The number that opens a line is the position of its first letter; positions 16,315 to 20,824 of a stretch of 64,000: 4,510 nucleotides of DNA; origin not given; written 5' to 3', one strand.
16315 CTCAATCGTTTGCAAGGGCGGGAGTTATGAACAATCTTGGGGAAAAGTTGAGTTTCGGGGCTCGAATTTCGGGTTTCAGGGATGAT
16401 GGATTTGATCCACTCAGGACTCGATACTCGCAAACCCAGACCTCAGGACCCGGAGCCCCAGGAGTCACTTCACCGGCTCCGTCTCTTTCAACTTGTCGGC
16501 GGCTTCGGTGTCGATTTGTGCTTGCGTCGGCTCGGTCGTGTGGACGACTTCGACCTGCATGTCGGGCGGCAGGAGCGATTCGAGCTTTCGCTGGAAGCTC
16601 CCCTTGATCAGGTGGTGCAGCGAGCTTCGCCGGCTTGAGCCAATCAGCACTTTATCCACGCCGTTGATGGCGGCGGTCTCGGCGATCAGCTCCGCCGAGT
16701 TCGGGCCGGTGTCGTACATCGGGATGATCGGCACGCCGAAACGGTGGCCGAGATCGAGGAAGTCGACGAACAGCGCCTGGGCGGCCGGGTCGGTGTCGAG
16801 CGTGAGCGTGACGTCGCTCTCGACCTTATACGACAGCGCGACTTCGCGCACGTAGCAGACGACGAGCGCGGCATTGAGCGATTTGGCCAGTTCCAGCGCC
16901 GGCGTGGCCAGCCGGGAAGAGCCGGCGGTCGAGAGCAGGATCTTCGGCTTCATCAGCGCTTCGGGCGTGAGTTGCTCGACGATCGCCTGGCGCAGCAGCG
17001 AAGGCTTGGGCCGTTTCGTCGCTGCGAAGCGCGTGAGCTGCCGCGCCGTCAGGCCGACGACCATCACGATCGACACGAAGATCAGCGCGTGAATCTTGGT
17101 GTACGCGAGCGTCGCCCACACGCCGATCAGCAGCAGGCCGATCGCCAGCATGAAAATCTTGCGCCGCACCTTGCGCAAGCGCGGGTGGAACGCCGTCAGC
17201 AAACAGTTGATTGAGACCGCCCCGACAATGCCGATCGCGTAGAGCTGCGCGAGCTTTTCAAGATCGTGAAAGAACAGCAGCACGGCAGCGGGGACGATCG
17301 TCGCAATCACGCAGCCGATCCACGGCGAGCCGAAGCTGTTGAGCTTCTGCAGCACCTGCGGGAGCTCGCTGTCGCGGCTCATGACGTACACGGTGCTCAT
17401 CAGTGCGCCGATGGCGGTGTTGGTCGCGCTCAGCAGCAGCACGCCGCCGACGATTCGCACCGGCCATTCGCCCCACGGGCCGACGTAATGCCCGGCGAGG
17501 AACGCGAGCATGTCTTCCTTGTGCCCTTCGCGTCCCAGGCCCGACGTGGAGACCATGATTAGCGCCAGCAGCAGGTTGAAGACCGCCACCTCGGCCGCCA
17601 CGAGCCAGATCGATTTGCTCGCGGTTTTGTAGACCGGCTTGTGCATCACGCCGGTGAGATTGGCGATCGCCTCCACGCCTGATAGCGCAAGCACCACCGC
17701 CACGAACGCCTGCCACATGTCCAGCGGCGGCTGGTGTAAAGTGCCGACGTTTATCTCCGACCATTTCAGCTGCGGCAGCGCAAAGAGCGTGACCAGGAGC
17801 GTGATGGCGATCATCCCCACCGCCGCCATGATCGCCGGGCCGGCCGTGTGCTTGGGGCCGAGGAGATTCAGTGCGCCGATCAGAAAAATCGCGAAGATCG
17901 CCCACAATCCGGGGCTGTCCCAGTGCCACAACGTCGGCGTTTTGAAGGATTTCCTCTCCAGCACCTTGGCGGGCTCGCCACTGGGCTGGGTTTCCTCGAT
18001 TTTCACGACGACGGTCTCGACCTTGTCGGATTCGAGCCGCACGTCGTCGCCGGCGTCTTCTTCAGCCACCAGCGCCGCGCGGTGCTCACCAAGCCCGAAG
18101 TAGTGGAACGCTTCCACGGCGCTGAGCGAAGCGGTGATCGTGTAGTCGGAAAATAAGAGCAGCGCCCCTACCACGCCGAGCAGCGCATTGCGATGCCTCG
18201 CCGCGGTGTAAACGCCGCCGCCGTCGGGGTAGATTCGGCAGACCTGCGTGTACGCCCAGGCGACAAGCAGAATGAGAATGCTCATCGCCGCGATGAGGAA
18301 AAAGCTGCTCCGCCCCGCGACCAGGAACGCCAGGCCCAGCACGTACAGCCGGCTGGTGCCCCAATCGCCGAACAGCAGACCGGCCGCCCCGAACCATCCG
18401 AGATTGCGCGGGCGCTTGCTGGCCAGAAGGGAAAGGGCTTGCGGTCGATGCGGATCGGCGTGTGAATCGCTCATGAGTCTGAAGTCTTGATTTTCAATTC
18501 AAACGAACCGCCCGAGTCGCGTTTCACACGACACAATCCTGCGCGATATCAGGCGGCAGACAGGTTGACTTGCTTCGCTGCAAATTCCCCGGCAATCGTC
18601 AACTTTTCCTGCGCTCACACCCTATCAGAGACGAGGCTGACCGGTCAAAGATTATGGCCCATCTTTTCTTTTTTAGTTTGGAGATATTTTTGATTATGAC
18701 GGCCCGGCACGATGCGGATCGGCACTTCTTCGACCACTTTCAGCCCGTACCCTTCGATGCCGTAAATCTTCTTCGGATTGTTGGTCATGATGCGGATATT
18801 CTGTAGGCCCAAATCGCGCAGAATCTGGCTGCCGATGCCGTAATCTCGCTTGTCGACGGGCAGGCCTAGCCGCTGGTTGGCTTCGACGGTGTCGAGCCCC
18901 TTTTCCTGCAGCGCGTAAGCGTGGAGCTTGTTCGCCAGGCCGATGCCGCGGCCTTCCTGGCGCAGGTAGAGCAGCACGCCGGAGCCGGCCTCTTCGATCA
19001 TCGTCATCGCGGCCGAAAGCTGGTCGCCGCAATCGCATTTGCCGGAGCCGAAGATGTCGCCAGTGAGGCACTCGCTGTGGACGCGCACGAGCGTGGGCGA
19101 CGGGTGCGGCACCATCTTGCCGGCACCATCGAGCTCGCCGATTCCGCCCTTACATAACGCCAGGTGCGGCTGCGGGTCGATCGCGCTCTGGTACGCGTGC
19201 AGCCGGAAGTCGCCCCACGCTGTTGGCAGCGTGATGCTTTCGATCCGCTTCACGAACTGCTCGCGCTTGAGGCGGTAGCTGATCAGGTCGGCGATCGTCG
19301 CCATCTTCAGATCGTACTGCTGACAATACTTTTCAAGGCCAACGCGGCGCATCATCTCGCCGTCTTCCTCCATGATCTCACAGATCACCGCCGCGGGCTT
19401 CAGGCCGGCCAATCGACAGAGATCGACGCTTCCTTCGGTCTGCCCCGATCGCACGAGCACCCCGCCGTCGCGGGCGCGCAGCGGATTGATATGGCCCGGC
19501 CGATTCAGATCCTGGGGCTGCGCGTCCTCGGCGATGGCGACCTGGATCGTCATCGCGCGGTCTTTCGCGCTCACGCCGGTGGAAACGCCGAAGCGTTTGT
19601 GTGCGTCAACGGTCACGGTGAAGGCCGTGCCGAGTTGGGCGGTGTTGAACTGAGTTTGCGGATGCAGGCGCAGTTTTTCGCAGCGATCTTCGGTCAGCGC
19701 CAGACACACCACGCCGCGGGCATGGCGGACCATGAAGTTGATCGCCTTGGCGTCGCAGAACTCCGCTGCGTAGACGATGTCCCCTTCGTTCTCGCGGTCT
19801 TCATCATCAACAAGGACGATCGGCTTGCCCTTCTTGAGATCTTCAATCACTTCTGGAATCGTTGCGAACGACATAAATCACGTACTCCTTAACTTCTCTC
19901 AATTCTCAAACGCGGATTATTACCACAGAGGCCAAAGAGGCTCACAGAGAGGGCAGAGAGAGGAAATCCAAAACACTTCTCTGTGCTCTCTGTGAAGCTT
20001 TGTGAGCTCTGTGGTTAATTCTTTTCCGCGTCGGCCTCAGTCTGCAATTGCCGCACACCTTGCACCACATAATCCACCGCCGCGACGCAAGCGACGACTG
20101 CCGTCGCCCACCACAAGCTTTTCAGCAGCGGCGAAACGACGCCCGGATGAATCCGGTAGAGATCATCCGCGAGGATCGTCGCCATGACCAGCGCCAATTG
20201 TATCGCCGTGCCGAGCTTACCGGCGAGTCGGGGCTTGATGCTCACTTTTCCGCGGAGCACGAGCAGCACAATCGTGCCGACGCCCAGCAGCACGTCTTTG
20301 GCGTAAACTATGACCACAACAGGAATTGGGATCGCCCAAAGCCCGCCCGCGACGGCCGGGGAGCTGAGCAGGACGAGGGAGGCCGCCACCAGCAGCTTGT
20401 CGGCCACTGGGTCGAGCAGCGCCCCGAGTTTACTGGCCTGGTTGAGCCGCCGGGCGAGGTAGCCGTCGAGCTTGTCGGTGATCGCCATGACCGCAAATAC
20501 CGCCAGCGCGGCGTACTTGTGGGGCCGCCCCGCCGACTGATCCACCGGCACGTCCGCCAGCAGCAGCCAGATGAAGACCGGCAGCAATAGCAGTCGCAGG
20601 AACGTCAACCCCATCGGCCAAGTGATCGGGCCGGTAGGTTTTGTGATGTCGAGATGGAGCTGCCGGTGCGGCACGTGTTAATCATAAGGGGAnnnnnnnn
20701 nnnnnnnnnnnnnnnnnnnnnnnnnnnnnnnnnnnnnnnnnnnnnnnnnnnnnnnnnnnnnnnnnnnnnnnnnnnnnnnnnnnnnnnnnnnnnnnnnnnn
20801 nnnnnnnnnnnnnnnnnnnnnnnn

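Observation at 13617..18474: Tandem paralogous KUP/APC-like transporter-Usp fusions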

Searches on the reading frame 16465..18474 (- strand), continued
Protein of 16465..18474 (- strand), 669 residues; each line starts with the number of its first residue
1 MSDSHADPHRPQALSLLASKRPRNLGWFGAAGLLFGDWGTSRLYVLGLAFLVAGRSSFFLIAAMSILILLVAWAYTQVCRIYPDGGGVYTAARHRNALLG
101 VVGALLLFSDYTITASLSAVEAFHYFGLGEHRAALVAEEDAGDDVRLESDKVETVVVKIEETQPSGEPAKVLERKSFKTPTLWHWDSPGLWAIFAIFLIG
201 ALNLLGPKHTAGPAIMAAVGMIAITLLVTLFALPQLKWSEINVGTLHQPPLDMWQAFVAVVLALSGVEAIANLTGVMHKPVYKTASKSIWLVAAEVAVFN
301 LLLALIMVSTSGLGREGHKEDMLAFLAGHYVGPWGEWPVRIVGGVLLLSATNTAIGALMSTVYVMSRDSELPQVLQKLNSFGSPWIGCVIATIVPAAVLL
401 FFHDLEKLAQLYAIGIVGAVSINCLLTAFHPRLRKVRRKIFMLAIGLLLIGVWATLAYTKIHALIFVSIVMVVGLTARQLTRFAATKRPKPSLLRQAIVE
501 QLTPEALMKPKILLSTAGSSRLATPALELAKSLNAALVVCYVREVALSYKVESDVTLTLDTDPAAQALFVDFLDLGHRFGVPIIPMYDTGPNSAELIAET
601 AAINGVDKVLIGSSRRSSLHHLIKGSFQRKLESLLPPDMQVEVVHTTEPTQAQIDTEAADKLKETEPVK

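Call 31: search_solved_structures(query=A2, max_evalue=1, show_alignments=1)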
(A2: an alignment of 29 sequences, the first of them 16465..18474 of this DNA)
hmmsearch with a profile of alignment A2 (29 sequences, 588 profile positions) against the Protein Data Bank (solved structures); distinct sequences matched with E-value up to 1: 24.
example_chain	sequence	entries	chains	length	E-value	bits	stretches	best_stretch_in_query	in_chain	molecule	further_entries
6s3k_B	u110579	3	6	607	3.2e-25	92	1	25-494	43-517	APC family permease | Potassium transporter KimA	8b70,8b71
3gi8_C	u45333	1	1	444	5.2e-09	38.5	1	12-314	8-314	Uncharacterized protein MJ0609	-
3gi9_C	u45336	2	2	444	7e-09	38.1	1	12-314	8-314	Uncharacterized protein MJ0609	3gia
9eyd_A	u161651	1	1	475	1.6e-07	33.6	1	120-336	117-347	Lysine-specific permease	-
1mjh_A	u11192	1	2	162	9e-05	24.5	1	445-577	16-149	PROTEIN (ATP-BINDING DOMAIN OF PROTEIN MJ0577)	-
4dji_A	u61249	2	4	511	0.00027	23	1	98-341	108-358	Probable glutamate/gamma-aminobutyrate antiporter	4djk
4wny_A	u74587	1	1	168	0.00059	21.9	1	455-575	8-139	Universal stress protein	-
5oqt_A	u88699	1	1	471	0.00092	21.2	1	38-421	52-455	Amino acid transporter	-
6f34_A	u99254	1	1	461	0.0012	20.9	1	38-415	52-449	Amino acid transporter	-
3hgm_A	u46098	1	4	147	0.0024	19.8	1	455-576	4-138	Universal Stress Protein TeaD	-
3qtb_A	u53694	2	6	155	0.0064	18.4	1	462-575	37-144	Uncharacterized protein | UNIVERSAL STRESS PROTEIN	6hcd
1wjg_A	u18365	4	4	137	0.024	16.5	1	456-579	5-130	probable ATP binding protein | Universal stress protein family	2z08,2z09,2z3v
8x0w_B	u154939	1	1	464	0.032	16.1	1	115-349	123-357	Large neutral amino acids transporter small subunit 1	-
7ccs_B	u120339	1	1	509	0.046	15.6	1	118-352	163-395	Consensus mutated Anionic Amino Acid Transporter Light Chain, Xc- System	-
6jmq_A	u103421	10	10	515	0.054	15.4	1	115-350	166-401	Large neutral amino acids transporter small subunit 1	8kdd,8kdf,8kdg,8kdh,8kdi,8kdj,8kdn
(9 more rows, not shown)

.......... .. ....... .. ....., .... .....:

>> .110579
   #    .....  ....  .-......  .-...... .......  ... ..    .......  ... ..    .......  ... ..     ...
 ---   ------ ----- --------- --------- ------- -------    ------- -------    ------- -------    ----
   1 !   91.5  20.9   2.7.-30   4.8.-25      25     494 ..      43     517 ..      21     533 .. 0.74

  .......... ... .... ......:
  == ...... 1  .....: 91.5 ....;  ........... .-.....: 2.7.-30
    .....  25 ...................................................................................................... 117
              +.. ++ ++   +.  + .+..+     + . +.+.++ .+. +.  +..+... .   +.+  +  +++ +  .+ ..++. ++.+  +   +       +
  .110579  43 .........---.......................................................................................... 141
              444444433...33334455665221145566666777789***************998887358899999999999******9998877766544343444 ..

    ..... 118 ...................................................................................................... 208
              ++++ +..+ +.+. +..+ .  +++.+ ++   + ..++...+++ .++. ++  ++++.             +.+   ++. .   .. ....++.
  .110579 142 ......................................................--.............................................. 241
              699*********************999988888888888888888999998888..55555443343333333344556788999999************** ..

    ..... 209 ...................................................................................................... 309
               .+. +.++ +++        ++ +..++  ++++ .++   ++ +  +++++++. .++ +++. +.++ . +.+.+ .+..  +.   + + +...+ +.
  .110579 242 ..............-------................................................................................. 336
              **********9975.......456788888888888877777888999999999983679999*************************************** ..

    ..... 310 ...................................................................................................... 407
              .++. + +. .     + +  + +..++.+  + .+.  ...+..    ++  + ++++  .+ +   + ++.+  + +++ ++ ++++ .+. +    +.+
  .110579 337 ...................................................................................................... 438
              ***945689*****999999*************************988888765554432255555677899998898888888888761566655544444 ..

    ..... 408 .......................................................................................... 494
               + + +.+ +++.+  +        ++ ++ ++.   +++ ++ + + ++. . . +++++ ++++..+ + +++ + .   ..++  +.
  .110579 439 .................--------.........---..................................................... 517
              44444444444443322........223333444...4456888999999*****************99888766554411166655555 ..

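Call 33: fold_search(model_id=the predicted structure, library=pdb)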
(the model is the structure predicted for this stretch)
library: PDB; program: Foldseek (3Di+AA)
matches with E <= 10: 1184; with E <= 0.001: 202
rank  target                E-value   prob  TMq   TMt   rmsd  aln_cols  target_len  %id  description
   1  8b70_A                2.1e-16  1.00  0.53  0.61  18.6       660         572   17  KimA from B. subtilis with nucleotide second-messenger c-di-AMP bound (released 2023-01-18)
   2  8b71_A                8.8e-16  1.00  0.50  0.60  17.8       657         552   17  Upright KimA dimer with bound c-di-AMP from B. subtilis (released 2023-01-18)
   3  6s3k_A                6.6e-14  1.00  0.51  0.59  18.8       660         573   16  KimA from Bacillus subtilis in inward-facing, occluded state (released 2020-02-12)
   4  7smp_B                6.7e-13  1.00  0.46  0.38  15.2       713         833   11  CryoEM structure of NKCC1 Bu-I (released 2022-09-28)
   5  7smp_A                9.9e-13  1.00  0.46  0.38  15.5       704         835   12  CryoEM structure of NKCC1 Bu-I (released 2022-09-28)
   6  7mxo_B                3.0e-12  1.00  0.46  0.39  19.6       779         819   12  CryoEM structure of human NKCC1 (released 2022-09-28)
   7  9bwt_A                4.7e-12  1.00  0.41  0.32  17.0       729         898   13  human sodium chloride cotransporter NCC S344E in the phosphorylation state and in complex with hydrochlorothiazide (released 2024-09-04)
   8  9c0e_A                6.1e-12  1.00  0.44  0.33  15.8       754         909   12  Phosphorylated human NKCC1_K289NA492E in complex with furosemide (released 2025-02-12)
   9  7aio_B                9.3e-12  1.00  0.48  0.37  18.7       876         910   12  Structure of Human Potassium Chloride Transporter KCC3 S45D/T940D/T997D in NaCl (Subclass) (released 2021-06-02)
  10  8fhn_A                1.1e-11  1.00  0.41  0.33  17.5       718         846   13  Cryo-EM structure of human NCC (class 2) (released 2023-02-15)
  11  9c0g_A                1.5e-11  1.00  0.43  0.35  15.7       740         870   11  Phosphorylated human NKCC1 in complex with torsemide (released 2025-02-12)
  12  6m1y_A                2.6e-11  1.00  0.47  0.35  17.3       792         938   11  The overall structure of KCC3 (released 2020-11-04)
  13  7aio_A                3.0e-11  1.00  0.46  0.35  17.6       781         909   12  Structure of Human Potassium Chloride Transporter KCC3 S45D/T940D/T997D in NaCl (Subclass) (released 2021-06-02)
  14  8fhn_B                4.2e-11  1.00  0.45  0.37  15.7       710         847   12  Cryo-EM structure of human NCC (class 2) (released 2023-02-15)
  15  7ngb_A                4.6e-11  1.00  0.47  0.37  17.6       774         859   12  Structure of Wild-Type Human Potassium Chloride Transporter KCC3 in NaCl (LMNG/CHS) (released 2021-06-09)
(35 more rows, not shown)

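Call 34: find_related_loci(query=A2, collection=genome_contigs, flank=4000)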
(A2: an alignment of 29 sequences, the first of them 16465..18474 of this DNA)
Query A2 (669 aa) in genome_contigs; peptide patterns used: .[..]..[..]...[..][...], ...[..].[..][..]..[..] (x = any residue, [..] = any of these).
600 stretches matched a pattern (row limit reached: there are more); 591 encode a relative of the query (tblastn E <= 1e-3); the best 80 are kept; 79 distinct loci.
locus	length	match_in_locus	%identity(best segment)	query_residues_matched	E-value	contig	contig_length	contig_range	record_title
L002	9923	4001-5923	79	1-658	0e+0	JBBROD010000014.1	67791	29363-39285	MAG: Tepidisphaerales bacterium isolate La1_metabat2.246 LA1C_B2.246_k141_170278L_67791_cov_14.9965, whole genome shotgu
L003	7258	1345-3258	65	3-652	0e+0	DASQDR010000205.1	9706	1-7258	MAG TPA_asm: Tepidisphaeraceae bacterium isolate SMAG_U11732 k141_405656, whole genome shotgun sequence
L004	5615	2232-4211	64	2-669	0e+0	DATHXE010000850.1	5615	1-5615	MAG TPA_asm: Tepidisphaeraceae bacterium isolate SMAG_U16177 k141_248305, whole genome shotgun sequence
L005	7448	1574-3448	66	5-648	0e+0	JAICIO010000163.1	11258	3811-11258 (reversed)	MAG: Phycisphaerae bacterium isolate GZL_FP_2_bin.106 k141_295347_length_11258_cov_13.3978, whole genome shotgun sequenc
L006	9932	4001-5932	57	1-653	0e+0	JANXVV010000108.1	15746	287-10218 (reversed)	MAG: Humisphaera sp. isolate GL140_1_metabat_188_sub GL140_1_k141_1397449, whole genome shotgun sequence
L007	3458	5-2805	60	10-644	0e+0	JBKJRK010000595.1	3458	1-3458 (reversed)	MAG: Tepidisphaeraceae bacterium isolate ant_bin.532 k117_661584, whole genome shotgun sequence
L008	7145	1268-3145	61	1-644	0e+0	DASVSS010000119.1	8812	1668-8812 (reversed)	MAG TPA_asm: Tepidisphaeraceae bacterium isolate SMAG_U3268 k141_124015, whole genome shotgun sequence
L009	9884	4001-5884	58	1-638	0e+0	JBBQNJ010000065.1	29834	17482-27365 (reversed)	MAG: Tepidisphaerales bacterium isolate Co_metawrap_292 Cmw_292_k141_15744019_length_29834_cov_13.6439, whole genome sho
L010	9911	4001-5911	59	10-653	0e+0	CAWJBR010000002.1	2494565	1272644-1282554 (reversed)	MAG: uncultured Phycisphaerales bacterium isolate MFD04492.bin.1.43 genome assembly, contig: contig_21699, whole genome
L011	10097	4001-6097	55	10-648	0e+0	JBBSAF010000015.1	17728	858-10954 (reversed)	MAG: Tepidisphaerales bacterium isolate La6_concoct.214 La6_concoct.214_K_2450359_L_17728_cov_12.5391, whole genome shot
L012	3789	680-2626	59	9-667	0e+0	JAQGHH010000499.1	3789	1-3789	MAG: Phycisphaerales bacterium isolate RYN_428 scaffold_49961, whole genome shotgun sequence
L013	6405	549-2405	56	9-644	0e+0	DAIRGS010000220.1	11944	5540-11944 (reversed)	MAG TPA_asm: Tepidisphaeraceae bacterium isolate CTOTU41345 NODE_4358_length_11944_cov_4.956935, whole genome shotgun se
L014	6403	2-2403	58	10-652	0e+0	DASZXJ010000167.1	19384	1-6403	MAG TPA_asm: Tepidisphaeraceae bacterium isolate SMAG_U6180 k141_999060, whole genome shotgun sequence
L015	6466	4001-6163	53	1-651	0e+0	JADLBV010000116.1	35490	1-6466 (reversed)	MAG: Phycisphaerales bacterium isolate SJ194 c_000001452866, whole genome shotgun sequence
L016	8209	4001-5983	54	1-652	0e+0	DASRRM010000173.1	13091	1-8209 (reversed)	MAG TPA_asm: Tepidisphaeraceae bacterium isolate SMAG_U4852 k141_171407, whole genome shotgun sequence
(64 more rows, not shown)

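Call 64: search_protein_families(library=pfam, proteins=[L005:5287-6309:-], max_evalue=0.001)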
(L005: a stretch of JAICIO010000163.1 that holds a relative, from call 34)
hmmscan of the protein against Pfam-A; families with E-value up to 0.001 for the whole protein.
L005:5287-6309:- (340 aa): 0 families

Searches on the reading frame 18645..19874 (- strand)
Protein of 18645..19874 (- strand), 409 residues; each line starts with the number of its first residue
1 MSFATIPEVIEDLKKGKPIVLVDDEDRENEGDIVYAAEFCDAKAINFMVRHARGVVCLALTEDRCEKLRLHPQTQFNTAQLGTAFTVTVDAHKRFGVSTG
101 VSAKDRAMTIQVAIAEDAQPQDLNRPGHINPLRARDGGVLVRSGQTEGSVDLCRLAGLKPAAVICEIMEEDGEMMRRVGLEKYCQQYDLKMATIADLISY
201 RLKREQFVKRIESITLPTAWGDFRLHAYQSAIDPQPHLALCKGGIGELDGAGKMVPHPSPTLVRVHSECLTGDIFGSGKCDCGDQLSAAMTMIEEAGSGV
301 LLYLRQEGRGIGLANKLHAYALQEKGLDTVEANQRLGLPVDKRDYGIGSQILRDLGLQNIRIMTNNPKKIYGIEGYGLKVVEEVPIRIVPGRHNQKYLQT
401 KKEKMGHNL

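Call 64: search_protein_families(library=pfam, proteins=[window:18645-19874:-], max_evalue=0.001)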
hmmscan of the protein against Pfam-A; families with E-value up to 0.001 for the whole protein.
window:18645-19874:- (409 aa): 2 families
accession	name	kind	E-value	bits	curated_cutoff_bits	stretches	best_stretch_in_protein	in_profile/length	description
PF00926.24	DHBP_synthase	-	7.6e-80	267.4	26.4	1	8-200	2-191/191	3,4-dihydroxy-2-butanone 4-phosphate synthase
PF00925.25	GTP_cyclohydro2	-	8.1e-72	240.6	23.3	1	210-385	2-165/165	GTP cyclohydrolase II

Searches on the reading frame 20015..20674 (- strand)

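Call 64: search_protein_families(library=pfam, proteins=[window:20015-20674:-], max_evalue=0.001)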
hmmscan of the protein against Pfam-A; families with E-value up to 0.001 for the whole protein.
window:20015-20674:- (219 aa): 1 family
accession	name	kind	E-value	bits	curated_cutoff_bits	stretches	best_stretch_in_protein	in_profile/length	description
PF01066.26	CDP-OH_P_transf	-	1.2e-28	100.9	22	1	18-192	2-147/152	CDP-alcohol phosphatidyltransferase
